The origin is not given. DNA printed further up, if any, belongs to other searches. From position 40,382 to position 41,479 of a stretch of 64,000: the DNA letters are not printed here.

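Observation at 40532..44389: Tandem array of 'orphan alpha-CTD' paralogues: an unrecognisable N-domain fused to the RNA polymerase alpha C-terminal domain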

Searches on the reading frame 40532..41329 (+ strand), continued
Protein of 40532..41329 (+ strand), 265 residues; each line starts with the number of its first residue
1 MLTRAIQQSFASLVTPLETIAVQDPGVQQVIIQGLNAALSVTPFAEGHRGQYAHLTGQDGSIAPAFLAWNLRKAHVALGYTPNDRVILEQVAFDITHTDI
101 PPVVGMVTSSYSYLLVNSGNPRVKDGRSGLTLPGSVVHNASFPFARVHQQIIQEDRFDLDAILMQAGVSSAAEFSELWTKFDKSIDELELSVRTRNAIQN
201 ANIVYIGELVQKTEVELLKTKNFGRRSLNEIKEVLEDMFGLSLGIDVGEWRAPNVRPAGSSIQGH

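Call 27: find_encoding_contigs(protein=P0076, flank=4000, max_places=3)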
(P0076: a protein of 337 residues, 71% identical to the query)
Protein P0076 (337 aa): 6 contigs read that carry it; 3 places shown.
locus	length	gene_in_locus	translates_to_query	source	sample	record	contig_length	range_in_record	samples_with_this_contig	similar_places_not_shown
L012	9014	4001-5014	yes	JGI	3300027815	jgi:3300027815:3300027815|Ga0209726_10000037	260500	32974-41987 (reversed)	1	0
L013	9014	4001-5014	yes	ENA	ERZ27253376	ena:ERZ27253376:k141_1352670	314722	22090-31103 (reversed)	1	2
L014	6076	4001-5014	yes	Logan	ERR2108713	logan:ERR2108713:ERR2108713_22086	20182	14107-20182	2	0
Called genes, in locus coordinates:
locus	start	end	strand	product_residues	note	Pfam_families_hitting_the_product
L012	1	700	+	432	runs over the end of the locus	PF00344:SecY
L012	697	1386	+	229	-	PF00406:ADK, PF13207:AAA_17, PF17213:Hydin_ADK (faint), PF05191:ADK_lid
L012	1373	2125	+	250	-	PF00557:Peptidase_M24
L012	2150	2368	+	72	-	PF01176:eIF-1a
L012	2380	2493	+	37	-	PF00444:Ribosomal_L36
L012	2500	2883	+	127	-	PF00416:Ribosomal_S13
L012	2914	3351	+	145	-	PF00411:Ribosomal_S11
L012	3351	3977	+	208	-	PF00163:Ribosomal_S4, PF01479:S4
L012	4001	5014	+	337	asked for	PF01193:RNA_pol_L, PF01000:RNA_pol_A_bac, PF03118:RNA_pol_A_CTD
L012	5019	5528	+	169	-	-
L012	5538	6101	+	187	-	PF00578:AhpC-TSA, PF08534:Redoxin, PF00085:Thioredoxin, PF00255:GSHPx (faint), PF13098:Thioredoxin_2 (faint), PF13905:Thioredoxin_8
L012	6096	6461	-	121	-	PF02261:Asp_decarbox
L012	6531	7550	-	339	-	-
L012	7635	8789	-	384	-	PF00487:FA_desaturase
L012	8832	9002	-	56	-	-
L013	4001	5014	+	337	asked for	PF01193:RNA_pol_L, PF01000:RNA_pol_A_bac, PF03118:RNA_pol_A_CTD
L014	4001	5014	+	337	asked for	PF01193:RNA_pol_L, PF01000:RNA_pol_A_bac, PF03118:RNA_pol_A_CTD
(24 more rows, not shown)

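Call 39: search_dna_similar(query=window:40532-41326:+, collection=phages, mode=protein, max_evalue=0.001, max_rows=20)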
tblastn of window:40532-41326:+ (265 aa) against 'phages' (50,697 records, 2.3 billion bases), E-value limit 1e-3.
Records with a match: 20; places in all: 20; records where one place covers at least 80% of the query: 0.
Best place of each record, by identity: <60% 20.
By first word of the organism name: Bacteriophage 7; Salmonella 3; Acinetobacter 2; Staphylococcus 2; Enterococcus 2; Listeria 2; Ruegeria 2.
By host as written in the record: - 10; Homo sapiens 2; Staphylococcus aureus 2; Listeria monocytogenes 2; Ruegeria pomeroyi DSS-3 2; Salmonella enterica subsp. enterica serovar Kentucky 1; Enterococcus faecalis 1.
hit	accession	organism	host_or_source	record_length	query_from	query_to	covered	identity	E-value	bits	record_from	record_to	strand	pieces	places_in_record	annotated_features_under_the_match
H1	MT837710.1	Bacteriophage sp.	human fecal samples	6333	97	265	64%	27.8%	1e-6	55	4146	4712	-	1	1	record has no annotation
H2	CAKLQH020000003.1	Acinetobacter phage MD-2021a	not known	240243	151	256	40%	41.5%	2e-14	78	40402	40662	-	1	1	rpoA: DNA-directed RNA polymerase subunit alpha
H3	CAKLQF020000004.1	Acinetobacter phage MD-2021a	not known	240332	151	256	40%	41.5%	2e-14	78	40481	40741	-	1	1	rpoA: DNA-directed RNA polymerase subunit alpha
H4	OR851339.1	Salmonella phage S.Kent 1-2-1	Salmonella enterica subsp. enterica ...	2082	173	250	29%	50.0%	2e-13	76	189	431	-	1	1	record has no annotation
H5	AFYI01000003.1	Salmonella enterica subsp. enterica serovar Infantis str. ...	Homo sapiens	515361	173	250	29%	50.0%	2e-13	76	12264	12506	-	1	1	DNA-directed RNA polymerase, alpha subunit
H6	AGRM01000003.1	Salmonella enterica subsp. houtenae str. ATCC BAA-1581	Homo sapiens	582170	173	250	29%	50.0%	2e-13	76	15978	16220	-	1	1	DNA-directed RNA polymerase, alpha subunit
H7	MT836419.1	Bacteriophage sp.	human fecal samples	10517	155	244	34%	38.3%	3e-7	57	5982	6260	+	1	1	record has no annotation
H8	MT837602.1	Bacteriophage sp.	human fecal samples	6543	157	246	34%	35.6%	3e-6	54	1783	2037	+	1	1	record has no annotation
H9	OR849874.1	Staphylococcus phage SA 1298 Kay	Staphylococcus aureus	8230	181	243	24%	46.0%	1e-7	58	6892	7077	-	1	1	record has no annotation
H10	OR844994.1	Staphylococcus phage SA 1306 Kay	Staphylococcus aureus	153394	181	243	24%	46.0%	1e-7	58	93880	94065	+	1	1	record has no annotation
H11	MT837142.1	Bacteriophage sp.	human fecal samples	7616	181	243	24%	46.0%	7e-7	56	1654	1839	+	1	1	record has no annotation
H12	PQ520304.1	Enterococcus phage IME_EF3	-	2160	181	246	25%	43.9%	1e-6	55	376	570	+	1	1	record has no annotation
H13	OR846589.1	Enterococcus phage Efs 1-1-1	Enterococcus faecalis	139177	181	246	25%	43.9%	1e-6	55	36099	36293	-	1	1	record has no annotation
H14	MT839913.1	Bacteriophage sp.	human fecal samples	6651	181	243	24%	44.4%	4e-8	60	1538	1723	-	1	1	record has no annotation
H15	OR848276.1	Listeria phage LM 4-14-1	Listeria monocytogenes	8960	181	243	24%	44.4%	8e-7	56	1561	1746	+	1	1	record has no annotation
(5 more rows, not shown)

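Call 40: search_dna_similar(query=window:40532-41326:+, collection=plasmids, mode=protein, max_evalue=0.001, max_rows=20)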
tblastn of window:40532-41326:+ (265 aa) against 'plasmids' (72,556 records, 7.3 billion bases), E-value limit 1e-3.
Records with a match: 72; places in all: 75; records where one place covers at least 80% of the query: 0.
Best place of each record, by identity: 60-80% 6; <60% 66.
By first word of the organism name: Streptomyces 22; Sinorhizobium 4; Acinetobacter 4; Klebsiella 4; Escherichia 3; Bacillus 3; Proteus 2; Neisseria 2; Listeria 2; Shinella 1; and 25 more.
By predicted mobility (MOB-suite, as given by PLSDB): non-mobilizable 55; mobilizable 14; conjugative 3.
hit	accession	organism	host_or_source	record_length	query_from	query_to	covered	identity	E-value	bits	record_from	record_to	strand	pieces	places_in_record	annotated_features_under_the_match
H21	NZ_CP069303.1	Shinella sp. PSBB067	monoisolate,Minnesota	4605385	79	255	67%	37.7%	4e-20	97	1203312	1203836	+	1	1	none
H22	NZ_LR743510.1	Methylobacterium bullatum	-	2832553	183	265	31%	55.4%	8e-20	96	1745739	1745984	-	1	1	none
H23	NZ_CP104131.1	Sinorhizobium sp. K101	Phaseolus vulgaris,cell ...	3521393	183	256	28%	62.2%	6e-20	96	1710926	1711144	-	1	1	none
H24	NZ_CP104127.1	Sinorhizobium sp. M103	Phaseolus vulgaris,cell ...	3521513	183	256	28%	62.2%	6e-20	96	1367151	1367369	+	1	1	none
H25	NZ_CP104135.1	Sinorhizobium sp. C101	Phaseolus vulgaris,cell ...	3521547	183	256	28%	62.2%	6e-20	96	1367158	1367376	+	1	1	none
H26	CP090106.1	Sinorhizobium meliloti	Medicago,Cell culture,Plant nodule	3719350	183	256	28%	62.2%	6e-20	96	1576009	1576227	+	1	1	DNA-directed RNA polymerase subunit alpha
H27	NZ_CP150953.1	Yoonia sp. BS5-3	cell culture,Marine algae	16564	183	256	28%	60.8%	3e-20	97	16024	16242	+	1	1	none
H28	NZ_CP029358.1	Azospirillum thermophilum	cell culture,hot spring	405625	183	255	28%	61.6%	1e-19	95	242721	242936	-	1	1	DNA-directed RNA polymerase subunit alpha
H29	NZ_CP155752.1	Sphingomonas parapaucimobilis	Chinese cabbage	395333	183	263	31%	54.3%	3e-19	94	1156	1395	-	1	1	DNA-directed RNA polymerase subunit alpha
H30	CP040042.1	Acinetobacter baumannii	Homo sapiens,blood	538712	151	256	40%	41.5%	7e-14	78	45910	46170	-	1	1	rpoA: DNA-directed RNA polymerase subunit alpha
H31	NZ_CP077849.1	Acinetobacter baumannii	Homo sapiens,Rectal swab_P28_BU14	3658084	151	256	40%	41.5%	7e-14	78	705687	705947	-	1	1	none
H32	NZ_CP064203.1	Acinetobacter baumannii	Homo sapiens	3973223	151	256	40%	41.5%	7e-14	78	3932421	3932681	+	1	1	none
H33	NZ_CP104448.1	Acinetobacter baumannii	Homo sapiens,sputum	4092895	151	256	40%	41.5%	7e-14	78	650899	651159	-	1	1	none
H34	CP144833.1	Candidatus Stammera capleta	insect metagenome,tissue sample,midgut ...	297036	152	247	36%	42.7%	2e-11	71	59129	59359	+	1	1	record has no annotation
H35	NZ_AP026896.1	Aeromonas caviae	Microbe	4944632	170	250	31%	49.4%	7e-13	76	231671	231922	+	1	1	none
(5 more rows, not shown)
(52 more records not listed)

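Call 48: search_solved_structures(query=window:40532-41326:+, max_evalue=0.00001, show_alignments=3)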
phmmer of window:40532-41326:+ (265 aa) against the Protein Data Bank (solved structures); distinct sequences matched with E-value up to 0.00001: 43.
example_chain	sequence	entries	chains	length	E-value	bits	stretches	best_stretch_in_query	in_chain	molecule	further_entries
9zum_A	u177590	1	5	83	5.5e-24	88.1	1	183-255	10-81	DNA-directed RNA polymerase subunit alpha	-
7ye1_A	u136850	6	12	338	2.7e-23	85.8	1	182-257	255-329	DNA-directed RNA polymerase subunit alpha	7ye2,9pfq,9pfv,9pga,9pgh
6j9e_A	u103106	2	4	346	1.3e-16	63.9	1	183-255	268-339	DNA-directed RNA polymerase subunit alpha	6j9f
7xya_A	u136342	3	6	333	1.3e-16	63.9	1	183-254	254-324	DNA-directed RNA polymerase subunit alpha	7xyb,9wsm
7f0r_A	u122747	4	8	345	1.4e-16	63.8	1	183-254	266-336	DNA-directed RNA polymerase subunit alpha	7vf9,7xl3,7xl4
3k4g_A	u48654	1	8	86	2.3e-16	63.1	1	183-253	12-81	DNA-directed RNA polymerase subunit alpha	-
1lb2_B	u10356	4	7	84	2.4e-16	63.1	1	183-253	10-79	DNA-directed RNA polymerase alpha chain | DNA-directed RNA polymerase subunit alpha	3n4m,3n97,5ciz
2jzb_A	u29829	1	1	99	2.5e-16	63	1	183-253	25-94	DNA-directed RNA polymerase subunit alpha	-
1xs9_D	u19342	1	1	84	2.6e-16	63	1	183-253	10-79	DNA-directed RNA polymerase alpha chain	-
1coo_A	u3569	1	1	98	2.6e-16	62.9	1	183-253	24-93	RNA POLYMERASE ALPHA SUBUNIT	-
6b6h_I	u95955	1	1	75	4.7e-16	62.1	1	184-251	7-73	DNA-directed RNA polymerase subunit alpha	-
8hkc_A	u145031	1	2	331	1.8e-15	60.2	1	183-253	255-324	DNA-directed RNA polymerase subunit alpha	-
9w0n_a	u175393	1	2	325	1.9e-15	60.1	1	183-253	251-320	DNA-directed RNA polymerase subunit alpha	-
10ma_G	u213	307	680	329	1.9e-15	60.1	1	183-253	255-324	DNA-directed RNA polymerase subunit alpha | Escherichia coli RNA polymerase alpha subunit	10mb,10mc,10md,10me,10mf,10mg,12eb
9gdo_G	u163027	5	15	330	2e-15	60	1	183-253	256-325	DNA-directed RNA polymerase subunit alpha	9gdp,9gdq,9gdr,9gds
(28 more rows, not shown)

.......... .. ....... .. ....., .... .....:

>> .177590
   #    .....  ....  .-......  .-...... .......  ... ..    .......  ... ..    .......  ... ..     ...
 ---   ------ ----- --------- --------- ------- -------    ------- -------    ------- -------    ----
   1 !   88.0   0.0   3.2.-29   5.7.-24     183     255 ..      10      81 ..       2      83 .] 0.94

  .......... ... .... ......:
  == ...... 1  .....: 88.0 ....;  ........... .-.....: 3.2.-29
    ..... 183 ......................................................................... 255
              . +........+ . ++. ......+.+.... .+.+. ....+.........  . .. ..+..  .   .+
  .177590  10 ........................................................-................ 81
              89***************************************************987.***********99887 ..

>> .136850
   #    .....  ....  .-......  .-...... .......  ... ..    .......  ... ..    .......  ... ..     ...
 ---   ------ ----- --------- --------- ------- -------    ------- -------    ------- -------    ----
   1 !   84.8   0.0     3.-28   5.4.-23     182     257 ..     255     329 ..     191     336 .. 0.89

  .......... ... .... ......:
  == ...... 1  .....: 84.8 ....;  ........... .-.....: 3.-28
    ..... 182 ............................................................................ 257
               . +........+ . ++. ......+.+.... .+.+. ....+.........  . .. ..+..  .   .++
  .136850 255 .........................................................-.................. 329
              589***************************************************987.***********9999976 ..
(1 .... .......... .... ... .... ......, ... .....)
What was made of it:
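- The best solved-structure matches are alpha-CTDs, E=5.5e-24 (call 48).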

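Call 51: search_protein_families(library=padloc, proteins=[window:40532-41329:+], max_evalue=0.01)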
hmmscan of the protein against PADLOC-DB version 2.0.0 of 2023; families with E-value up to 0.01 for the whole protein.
window:40532-41329:+ (265 aa): 1 family
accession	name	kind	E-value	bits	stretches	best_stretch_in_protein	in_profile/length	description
PDLC02512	PglW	-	0.00091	15.2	1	182-236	804-858/1403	PglW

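Call 52: search_protein_families(library=phrogs, proteins=[window:40532-41329:+], max_evalue=0.01)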
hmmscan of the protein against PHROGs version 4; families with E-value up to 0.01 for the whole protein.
window:40532-41329:+ (265 aa): 0 families

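Call 59: search_protein_families(library=pfam, proteins=[P0003, P0005, P0007, P0011, P0028], max_evalue=0.01)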
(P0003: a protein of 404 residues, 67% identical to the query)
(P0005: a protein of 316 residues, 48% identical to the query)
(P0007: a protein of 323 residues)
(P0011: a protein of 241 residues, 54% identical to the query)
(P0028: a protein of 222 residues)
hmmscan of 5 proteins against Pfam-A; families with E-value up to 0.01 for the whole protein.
P0003 (404 aa): 3 families
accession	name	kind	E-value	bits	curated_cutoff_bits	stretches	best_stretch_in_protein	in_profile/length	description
PF03118.21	RNA_pol_A_CTD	-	9.4e-56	185.9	23.8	3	320-378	8-66/67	Bacterial RNA polymerase, alpha chain C terminal domain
PF03971.19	IDH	-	0.00024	20.2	25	0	341-393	58-108/734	Monomeric isocitrate dehydrogenase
PF10544.15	T5orf172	-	0.0028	18.6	20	1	15-103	1-91/101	T5orf172 domain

P0005 (316 aa): 3 families
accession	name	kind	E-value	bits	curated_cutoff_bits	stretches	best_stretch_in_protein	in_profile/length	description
PF03118.21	RNA_pol_A_CTD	-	3.4e-47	158.5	23.8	2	241-297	10-66/67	Bacterial RNA polymerase, alpha chain C terminal domain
PF10544.15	T5orf172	-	0.00016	22.6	20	1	15-101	1-89/101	T5orf172 domain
PF14520.12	HHH_5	-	0.0051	17.7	27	0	178-214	21-56/57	Helix-hairpin-helix domain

P0007 (323 aa): 3 families
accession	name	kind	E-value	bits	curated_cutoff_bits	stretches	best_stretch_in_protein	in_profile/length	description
PF03118.21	RNA_pol_A_CTD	-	5.8e-46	154.5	23.8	2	159-214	11-66/67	Bacterial RNA polymerase, alpha chain C terminal domain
PF10544.15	T5orf172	-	5.7e-07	30.4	20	1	15-108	1-96/101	T5orf172 domain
PF13455.12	MUG113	-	0.00048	21.1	22.3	1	28-83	1-54/73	Meiotically up-regulated gene 113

P0011 (241 aa): 1 family
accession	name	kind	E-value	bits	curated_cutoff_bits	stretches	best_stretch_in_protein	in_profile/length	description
PF03118.21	RNA_pol_A_CTD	-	1.4e-32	111.6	23.8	2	73-137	2-66/67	Bacterial RNA polymerase, alpha chain C terminal domain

P0028 (222 aa): 3 families
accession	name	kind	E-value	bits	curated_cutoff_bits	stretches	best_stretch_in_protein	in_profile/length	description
PF03118.21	RNA_pol_A_CTD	-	1.5e-45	153.2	23.8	2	53-116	3-66/67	Bacterial RNA polymerase, alpha chain C terminal domain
PF13432.12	TPR_16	-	0.0001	23.1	32.7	1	2-35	4-37/65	Tetratricopeptide repeat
PF21704.3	POLH-Rev1_HhH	-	0.0086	16.7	27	0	175-196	17-38/56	DNApol eta/Rev1, HhH motif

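Call 61: predict_structure(alignment_id=A1)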
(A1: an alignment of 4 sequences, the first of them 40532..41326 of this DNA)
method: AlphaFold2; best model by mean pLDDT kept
length: 265 residues; sequences in the alignment: 4
mean_pLDDT: 40.8   pTM: 0.34
mean pLDDT of the five models: 40.8, 35.8, 34.4, 32.4, 31.3
residues with pLDDT >= 90: 0; 70-90: 0; 50-70: 30; < 50: 235
segments of 3 or more residues with pLDDT < 50: 1-16, 36-50, 54-57, 60-116, 118-163, 165-173, 175-232, 238-265
pLDDT, mean of each block of 10 residues (from residue 1): 34 49 54 49 42 50 42 44 41 44 38 43 34 35 38 35 45 46 39 32 32 39 42 45 38 37 32
secondary structure, 60 per line:
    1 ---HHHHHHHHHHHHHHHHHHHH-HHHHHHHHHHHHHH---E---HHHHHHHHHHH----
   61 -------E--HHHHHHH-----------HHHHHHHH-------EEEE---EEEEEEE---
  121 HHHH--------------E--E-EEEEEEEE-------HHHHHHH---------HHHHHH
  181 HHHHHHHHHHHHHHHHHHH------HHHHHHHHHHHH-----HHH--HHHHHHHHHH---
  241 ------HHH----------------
elements in order: H4-23 H25-38 H46-56 H71-77 H89-96 E104-107 E111-117 H121-124 E144-151 H159-165 H175-199 H206-217 H228-237

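Call 78: find_encoding_contigs(protein=P0012, flank=8000, max_places=3)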
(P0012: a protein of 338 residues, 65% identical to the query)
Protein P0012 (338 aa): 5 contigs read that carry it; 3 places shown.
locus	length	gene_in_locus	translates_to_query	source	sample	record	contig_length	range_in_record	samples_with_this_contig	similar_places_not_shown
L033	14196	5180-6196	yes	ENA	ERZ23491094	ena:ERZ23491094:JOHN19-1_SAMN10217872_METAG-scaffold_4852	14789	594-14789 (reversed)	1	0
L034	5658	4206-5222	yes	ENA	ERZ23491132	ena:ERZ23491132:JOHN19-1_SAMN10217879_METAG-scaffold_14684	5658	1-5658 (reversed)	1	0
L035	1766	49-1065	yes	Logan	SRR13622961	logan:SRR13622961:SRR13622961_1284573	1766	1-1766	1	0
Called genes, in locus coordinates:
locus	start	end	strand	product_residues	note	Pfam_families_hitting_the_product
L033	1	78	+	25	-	?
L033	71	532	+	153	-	PF00828:Ribosomal_L27A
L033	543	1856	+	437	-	PF00344:SecY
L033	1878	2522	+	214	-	PF00406:ADK, PF02223:Thymidylate_kin (faint), PF13207:AAA_17, PF13238:AAA_18 (weak), PF13671:AAA_33 (weak), PF17213:Hydin_ADK (faint), PF05191:ADK_lid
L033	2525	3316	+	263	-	PF00557:Peptidase_M24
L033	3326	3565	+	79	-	PF01176:eIF-1a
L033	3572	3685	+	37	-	PF00444:Ribosomal_L36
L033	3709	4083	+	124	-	PF00416:Ribosomal_S13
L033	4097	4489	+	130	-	PF00411:Ribosomal_S11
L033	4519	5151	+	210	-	PF00163:Ribosomal_S4, PF01479:S4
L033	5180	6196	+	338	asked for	PF01193:RNA_pol_L, PF01000:RNA_pol_A_bac, PF03118:RNA_pol_A_CTD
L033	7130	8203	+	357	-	PF00512:HisKA, PF02518:HATPase_c, PF13581:HATPase_c_2 (weak)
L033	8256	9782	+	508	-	PF00209:SNF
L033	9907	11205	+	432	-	PF05496:RuvB_N, PF14532:Sigma54_activ_2 (weak), PF20720:nSTAND3 (weak), PF00004:AAA, PF07728:AAA_5 (weak), PF13173:AAA_14, PF16193:AAA_assoc_2, PF12002:MgsA_C, +4 more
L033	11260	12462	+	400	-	PF02130:YbeY, PF03740:PdxJ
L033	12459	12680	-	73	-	-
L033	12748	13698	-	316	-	PF00294:PfkB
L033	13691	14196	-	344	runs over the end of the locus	PF00154:RecA_N, PF06745:ATPase (weak), PF08423:Rad51, PF27531:MT3502_N (weak), PF01637:ATPase_2 (weak), PF02283:CobU (faint), PF21096:RecA_C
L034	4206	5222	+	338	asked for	PF01193:RNA_pol_L, PF01000:RNA_pol_A_bac, PF03118:RNA_pol_A_CTD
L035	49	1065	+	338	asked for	PF01193:RNA_pol_L, PF01000:RNA_pol_A_bac, PF03118:RNA_pol_A_CTD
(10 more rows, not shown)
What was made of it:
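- On RpoA (RNA polymerase alpha subunit; TIGR02027 / PRK05182): Compare the genuine rpoA loci L012 and L033 (calls 27, 78).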

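Call 86: find_encoding_contigs(protein=P0005, flank=8000, max_places=1)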
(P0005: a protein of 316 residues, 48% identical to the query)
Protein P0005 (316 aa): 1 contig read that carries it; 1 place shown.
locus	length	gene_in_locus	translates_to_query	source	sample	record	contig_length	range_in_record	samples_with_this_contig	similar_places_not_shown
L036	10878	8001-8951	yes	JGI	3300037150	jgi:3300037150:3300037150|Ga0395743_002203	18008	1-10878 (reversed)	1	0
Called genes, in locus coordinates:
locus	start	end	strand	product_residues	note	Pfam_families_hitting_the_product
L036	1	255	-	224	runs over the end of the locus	-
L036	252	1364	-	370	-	PF00753:Lactamase_B (weak)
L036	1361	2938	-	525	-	PF09994:T6SS_Tle1-like_cat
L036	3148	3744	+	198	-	-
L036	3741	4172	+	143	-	-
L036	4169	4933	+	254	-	PF06114:Peptidase_M78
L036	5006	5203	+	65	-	-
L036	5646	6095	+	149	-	-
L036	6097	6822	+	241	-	PF02586:SRAP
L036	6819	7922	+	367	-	PF00817:IMS, PF11798:IMS_HHH (weak), PF11799:IMS_C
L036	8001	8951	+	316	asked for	PF03118:RNA_pol_A_CTD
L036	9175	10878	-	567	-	?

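Call 87: find_encoding_contigs(protein=P0011, flank=8000, max_places=1)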
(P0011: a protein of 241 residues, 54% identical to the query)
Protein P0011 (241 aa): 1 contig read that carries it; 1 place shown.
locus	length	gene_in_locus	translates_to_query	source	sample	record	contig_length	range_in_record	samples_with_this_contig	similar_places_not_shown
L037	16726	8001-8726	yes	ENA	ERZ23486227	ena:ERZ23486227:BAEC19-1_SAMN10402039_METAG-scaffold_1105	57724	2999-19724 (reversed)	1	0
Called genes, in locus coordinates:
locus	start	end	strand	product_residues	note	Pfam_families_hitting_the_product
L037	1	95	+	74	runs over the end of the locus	-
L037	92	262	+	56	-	-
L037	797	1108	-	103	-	-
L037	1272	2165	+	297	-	PF26125:AcrVA2-like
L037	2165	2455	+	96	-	-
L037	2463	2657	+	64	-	-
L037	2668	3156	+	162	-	-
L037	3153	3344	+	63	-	-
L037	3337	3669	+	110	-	-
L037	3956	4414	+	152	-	-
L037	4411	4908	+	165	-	-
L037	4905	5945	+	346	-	-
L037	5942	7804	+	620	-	PF01935:DUF87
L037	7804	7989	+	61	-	-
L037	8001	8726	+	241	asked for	PF03118:RNA_pol_A_CTD, PF26169:HHH_XRCC3_RpoA (faint), PF03118:RNA_pol_A_CTD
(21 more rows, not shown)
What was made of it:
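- Other orphan alpha-CTD proteins lie in mobile-element-like contexts (calls 86, 87). Other orphan tandem-CTD proteins occur in phage-like or mobile contexts (calls 86, 87).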
